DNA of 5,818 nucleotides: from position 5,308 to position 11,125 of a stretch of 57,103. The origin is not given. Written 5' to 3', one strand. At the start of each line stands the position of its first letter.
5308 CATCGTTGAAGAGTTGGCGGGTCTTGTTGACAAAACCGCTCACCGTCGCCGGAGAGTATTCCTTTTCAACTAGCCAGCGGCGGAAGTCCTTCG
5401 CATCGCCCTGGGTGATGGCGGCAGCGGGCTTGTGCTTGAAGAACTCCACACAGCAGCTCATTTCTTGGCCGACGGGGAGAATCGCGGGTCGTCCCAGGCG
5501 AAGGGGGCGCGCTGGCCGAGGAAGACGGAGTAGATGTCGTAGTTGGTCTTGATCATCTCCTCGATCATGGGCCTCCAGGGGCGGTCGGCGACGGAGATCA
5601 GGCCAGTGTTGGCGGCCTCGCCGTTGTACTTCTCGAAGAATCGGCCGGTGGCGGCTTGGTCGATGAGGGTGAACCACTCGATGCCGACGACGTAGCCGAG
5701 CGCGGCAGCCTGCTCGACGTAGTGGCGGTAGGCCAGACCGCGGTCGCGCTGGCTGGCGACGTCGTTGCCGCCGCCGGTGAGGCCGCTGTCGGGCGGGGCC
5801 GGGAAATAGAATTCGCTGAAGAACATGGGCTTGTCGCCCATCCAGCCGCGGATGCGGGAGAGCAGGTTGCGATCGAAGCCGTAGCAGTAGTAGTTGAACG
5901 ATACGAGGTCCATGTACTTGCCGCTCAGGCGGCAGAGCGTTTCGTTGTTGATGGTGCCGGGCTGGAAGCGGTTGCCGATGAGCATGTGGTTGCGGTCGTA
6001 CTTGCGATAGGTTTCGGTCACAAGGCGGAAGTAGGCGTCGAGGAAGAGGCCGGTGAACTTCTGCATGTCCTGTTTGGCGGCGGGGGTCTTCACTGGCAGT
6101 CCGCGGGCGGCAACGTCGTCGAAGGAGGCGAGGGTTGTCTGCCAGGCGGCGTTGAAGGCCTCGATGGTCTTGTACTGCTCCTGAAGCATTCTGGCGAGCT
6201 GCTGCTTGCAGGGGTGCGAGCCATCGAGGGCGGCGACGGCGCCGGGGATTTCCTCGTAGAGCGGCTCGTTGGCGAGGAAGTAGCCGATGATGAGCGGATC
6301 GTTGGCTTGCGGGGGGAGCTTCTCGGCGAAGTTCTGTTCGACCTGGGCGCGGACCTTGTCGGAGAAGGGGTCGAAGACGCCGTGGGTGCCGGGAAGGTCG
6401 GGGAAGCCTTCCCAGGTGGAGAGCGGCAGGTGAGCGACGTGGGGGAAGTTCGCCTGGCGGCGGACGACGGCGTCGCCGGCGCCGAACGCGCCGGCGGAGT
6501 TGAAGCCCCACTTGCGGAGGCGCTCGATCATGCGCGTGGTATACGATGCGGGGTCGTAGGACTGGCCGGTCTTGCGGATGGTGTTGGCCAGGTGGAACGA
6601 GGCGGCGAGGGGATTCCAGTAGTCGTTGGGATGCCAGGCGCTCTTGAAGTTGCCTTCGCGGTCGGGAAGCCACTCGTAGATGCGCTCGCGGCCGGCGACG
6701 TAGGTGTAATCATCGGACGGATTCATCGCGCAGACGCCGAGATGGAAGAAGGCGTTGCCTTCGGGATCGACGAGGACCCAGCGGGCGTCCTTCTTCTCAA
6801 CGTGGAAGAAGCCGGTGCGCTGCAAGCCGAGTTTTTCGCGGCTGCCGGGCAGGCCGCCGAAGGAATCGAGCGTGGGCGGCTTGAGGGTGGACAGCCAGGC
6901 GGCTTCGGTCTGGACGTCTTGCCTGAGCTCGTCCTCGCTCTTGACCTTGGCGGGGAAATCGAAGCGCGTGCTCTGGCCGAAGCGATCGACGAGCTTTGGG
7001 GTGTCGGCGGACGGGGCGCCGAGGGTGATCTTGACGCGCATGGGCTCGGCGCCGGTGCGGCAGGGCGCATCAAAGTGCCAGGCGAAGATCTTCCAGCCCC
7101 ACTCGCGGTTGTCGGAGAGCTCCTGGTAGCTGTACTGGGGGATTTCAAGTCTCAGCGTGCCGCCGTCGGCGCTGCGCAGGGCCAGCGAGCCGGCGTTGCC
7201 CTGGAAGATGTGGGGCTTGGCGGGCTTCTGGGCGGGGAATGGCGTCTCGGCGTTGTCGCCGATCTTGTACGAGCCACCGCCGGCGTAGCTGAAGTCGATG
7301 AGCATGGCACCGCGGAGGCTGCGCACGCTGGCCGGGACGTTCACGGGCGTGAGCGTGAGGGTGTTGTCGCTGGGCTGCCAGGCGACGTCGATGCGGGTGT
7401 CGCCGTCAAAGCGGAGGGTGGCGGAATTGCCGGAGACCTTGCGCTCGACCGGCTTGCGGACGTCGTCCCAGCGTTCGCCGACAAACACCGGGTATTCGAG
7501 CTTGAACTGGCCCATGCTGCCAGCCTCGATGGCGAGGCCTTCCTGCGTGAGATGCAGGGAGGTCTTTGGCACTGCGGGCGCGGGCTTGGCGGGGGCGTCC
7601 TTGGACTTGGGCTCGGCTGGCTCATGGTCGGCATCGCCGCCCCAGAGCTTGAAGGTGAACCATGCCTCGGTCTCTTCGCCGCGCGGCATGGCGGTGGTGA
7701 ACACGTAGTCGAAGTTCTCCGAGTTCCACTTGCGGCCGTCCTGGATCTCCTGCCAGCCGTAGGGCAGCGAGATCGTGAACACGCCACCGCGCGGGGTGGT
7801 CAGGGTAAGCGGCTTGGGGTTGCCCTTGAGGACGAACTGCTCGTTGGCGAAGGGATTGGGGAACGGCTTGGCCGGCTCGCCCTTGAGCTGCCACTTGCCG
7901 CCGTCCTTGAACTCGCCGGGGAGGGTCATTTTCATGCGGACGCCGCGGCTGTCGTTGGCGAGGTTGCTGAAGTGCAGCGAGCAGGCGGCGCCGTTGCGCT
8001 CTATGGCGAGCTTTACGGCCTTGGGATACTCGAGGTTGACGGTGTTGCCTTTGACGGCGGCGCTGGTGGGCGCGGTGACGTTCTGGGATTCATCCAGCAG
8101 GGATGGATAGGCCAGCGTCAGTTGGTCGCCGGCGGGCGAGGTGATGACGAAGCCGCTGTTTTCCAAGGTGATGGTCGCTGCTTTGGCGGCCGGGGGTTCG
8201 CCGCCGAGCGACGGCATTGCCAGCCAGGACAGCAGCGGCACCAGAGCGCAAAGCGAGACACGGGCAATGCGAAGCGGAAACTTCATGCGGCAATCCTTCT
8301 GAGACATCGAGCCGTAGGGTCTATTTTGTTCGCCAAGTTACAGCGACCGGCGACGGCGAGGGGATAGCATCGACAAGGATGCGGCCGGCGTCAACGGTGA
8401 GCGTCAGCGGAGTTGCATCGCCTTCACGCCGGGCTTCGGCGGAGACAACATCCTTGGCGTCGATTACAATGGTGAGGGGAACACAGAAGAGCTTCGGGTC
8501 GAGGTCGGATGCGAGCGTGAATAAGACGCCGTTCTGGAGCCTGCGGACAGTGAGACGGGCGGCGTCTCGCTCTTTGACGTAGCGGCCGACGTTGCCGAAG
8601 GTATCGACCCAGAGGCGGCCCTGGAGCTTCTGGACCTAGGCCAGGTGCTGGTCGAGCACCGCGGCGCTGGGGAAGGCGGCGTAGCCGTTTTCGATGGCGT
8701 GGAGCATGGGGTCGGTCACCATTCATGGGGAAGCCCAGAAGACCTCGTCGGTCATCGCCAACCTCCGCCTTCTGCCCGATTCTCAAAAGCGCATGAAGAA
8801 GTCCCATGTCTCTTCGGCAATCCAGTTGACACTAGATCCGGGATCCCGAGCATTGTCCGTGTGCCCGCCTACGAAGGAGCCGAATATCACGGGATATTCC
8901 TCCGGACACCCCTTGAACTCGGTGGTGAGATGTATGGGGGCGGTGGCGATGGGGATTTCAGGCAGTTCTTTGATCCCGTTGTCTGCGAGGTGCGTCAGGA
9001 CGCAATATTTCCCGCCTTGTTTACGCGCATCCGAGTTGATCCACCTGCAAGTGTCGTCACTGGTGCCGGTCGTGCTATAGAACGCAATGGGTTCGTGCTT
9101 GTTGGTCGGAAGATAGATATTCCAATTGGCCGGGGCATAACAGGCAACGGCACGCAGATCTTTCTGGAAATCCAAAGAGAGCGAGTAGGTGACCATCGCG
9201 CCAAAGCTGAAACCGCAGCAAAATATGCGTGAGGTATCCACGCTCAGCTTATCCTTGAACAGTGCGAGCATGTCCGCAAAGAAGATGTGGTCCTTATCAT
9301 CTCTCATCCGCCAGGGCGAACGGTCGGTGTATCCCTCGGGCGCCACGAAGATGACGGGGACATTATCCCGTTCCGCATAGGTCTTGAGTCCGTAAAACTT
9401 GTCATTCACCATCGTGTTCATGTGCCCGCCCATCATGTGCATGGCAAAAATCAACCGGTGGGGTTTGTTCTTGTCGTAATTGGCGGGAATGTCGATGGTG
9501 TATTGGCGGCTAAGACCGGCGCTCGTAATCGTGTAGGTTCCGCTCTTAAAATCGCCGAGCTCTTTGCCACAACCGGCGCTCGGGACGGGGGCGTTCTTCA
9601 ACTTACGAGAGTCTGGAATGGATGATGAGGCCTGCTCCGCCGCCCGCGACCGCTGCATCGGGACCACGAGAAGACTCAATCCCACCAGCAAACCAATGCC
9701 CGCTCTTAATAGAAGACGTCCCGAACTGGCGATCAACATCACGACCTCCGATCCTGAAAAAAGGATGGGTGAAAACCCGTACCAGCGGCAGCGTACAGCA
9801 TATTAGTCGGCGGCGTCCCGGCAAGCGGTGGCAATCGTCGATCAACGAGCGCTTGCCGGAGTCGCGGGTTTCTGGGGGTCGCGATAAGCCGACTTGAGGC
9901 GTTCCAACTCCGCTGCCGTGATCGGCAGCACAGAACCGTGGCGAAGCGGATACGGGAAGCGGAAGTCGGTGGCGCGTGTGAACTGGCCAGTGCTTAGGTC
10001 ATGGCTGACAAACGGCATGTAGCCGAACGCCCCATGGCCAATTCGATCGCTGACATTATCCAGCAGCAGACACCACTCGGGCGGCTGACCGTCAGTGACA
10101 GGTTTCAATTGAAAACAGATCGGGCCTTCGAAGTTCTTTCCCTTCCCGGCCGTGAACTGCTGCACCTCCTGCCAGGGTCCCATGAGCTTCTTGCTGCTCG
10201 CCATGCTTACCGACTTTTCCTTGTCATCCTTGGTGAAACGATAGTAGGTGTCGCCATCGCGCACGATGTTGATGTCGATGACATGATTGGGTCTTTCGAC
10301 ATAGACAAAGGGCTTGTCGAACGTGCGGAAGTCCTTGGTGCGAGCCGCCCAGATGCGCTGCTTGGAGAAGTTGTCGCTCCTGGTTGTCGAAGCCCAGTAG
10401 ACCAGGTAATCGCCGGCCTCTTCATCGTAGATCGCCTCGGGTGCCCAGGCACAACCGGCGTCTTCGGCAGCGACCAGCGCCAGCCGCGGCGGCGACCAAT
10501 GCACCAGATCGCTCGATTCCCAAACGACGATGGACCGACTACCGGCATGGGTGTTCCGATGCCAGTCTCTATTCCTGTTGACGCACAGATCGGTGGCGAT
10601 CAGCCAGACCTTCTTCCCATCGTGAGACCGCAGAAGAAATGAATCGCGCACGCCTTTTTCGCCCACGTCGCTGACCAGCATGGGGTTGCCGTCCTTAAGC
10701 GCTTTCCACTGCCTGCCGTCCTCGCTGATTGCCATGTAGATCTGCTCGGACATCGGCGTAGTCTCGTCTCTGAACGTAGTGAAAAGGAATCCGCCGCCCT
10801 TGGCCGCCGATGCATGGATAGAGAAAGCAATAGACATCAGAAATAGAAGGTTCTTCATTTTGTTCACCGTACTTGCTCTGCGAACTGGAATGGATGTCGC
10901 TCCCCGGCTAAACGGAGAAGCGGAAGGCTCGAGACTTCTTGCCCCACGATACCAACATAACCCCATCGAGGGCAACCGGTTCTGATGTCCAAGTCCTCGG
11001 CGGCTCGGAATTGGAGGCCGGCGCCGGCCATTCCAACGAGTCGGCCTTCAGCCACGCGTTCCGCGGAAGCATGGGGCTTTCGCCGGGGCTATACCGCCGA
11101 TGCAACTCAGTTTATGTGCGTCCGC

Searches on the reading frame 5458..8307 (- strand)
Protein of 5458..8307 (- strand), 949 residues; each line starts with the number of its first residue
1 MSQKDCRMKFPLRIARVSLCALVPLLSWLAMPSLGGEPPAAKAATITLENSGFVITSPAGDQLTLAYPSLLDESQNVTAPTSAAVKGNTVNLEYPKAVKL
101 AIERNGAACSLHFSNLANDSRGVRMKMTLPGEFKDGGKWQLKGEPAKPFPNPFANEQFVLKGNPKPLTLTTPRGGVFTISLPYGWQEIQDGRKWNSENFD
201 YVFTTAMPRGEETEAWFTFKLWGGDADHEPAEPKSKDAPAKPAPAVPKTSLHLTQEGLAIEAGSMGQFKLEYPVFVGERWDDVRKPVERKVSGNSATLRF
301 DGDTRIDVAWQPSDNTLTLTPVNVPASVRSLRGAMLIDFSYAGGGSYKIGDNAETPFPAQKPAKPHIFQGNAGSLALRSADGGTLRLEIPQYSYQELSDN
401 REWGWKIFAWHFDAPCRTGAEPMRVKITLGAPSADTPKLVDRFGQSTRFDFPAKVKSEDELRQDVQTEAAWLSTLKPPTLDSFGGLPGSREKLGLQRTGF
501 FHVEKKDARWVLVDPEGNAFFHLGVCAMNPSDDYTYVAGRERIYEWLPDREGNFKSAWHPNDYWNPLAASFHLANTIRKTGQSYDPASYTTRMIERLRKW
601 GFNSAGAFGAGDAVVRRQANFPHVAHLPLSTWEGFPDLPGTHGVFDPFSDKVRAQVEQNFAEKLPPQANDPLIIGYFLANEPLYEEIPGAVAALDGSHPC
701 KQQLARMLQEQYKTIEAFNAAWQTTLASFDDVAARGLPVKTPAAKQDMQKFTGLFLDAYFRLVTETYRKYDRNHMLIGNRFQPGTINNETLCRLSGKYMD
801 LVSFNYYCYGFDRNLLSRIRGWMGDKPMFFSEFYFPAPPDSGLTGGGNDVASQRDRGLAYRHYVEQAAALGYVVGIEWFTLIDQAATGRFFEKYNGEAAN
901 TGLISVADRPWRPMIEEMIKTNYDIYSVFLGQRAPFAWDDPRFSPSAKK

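Call 26: search_protein_families(library=pfam, proteins=[window:5458-8307:-], max_evalue=0.001)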
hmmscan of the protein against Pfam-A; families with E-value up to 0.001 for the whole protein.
window:5458-8307:- (949 aa): 1 family
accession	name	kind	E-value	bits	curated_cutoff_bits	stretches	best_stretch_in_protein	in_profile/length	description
PF02449.21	Glyco_hydro_42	-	1.4e-05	25.1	21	1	694-809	144-264/376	Beta-galactosidase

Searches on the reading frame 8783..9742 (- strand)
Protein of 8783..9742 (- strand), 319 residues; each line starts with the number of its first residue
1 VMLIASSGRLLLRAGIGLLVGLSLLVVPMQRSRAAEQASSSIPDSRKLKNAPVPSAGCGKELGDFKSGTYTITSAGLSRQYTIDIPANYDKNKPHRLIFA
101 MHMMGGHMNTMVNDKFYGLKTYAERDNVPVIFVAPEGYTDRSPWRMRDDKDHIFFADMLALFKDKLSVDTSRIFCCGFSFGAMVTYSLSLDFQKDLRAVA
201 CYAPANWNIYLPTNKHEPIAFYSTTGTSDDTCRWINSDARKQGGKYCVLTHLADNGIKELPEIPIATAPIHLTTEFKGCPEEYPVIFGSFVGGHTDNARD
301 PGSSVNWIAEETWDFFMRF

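Call 26: search_protein_families(library=pfam, proteins=[window:8783-9742:-], max_evalue=0.001)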
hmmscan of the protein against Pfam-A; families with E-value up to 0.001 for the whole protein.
window:8783-9742:- (319 aa): 1 family
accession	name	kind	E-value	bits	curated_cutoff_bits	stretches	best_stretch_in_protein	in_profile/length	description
PF06500.17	FrsA-like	-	1.7e-05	24.2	22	1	99-215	194-309/414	Esterase FrsA-like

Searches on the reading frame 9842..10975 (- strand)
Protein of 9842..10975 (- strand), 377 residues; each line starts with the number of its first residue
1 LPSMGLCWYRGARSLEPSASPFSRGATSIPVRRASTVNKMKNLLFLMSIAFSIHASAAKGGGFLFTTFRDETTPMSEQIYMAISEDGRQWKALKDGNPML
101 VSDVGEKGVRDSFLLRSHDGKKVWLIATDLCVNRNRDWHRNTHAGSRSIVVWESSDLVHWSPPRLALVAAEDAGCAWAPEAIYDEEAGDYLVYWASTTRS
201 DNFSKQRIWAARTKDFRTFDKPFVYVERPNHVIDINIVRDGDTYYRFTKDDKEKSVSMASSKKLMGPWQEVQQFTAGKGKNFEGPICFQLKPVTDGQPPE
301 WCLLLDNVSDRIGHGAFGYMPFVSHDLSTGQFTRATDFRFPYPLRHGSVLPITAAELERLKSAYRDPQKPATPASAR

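Call 26: search_protein_families(library=pfam, proteins=[window:9842-10975:-], max_evalue=0.001)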
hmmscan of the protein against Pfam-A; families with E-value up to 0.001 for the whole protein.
window:9842-10975:- (377 aa): 2 families
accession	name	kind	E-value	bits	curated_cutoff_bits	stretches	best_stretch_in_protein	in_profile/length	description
PF04616.20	Glyco_hydro_43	-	6.8e-07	29.3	32.2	1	140-213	26-100/288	Glycosyl hydrolases family 43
PF00251.26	Glyco_hydro_32N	-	3.7e-06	27.2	22.1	0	150-262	41-164/307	Glycosyl hydrolases family 32 N-terminal domain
